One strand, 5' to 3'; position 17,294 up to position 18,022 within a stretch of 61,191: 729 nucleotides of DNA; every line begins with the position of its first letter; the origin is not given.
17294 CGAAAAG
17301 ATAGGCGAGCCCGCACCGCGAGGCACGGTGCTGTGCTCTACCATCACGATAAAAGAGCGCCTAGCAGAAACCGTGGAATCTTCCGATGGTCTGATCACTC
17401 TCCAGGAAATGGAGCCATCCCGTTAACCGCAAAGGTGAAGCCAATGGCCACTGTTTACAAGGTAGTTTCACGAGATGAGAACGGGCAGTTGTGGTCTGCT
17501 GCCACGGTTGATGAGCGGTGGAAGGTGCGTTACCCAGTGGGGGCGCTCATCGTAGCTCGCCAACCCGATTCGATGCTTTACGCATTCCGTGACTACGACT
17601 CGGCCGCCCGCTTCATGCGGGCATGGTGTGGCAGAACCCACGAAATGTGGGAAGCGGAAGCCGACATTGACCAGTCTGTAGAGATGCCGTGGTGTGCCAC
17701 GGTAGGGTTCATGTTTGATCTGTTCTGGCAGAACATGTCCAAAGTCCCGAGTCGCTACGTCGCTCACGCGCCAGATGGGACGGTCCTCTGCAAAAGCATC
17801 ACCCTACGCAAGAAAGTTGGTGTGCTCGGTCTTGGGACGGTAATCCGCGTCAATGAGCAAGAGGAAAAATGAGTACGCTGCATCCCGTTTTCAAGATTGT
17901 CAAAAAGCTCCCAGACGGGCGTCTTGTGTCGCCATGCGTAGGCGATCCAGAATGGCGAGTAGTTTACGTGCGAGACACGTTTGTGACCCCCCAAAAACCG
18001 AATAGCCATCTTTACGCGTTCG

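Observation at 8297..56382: A 16-17-nt motif marks ten non-virion transcription units genome-wide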

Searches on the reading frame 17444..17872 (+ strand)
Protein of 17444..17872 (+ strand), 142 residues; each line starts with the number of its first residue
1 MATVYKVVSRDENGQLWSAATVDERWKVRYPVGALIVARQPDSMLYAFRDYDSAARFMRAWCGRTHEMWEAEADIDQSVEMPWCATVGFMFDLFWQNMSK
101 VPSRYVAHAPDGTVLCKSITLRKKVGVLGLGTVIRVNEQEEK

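Call 20: search_protein_families(library=pfam, proteins=[window:17444-17872:+], max_evalue=0.05)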
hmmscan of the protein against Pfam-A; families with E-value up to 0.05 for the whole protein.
window:17444-17872:+ (142 aa): 0 families

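Call 87: search_solved_structures(query=A5, max_evalue=5)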
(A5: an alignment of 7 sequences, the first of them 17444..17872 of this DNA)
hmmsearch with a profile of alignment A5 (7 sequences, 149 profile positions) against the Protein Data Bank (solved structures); distinct sequences matched with E-value up to 5: 2.
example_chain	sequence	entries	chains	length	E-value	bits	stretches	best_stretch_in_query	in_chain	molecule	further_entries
8saq_A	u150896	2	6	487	0.1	15.6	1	61-134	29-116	CH848.0526.25 gp120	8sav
7kmd_G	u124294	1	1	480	0.87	12.6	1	68-137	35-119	Envelope glycoprotein gp120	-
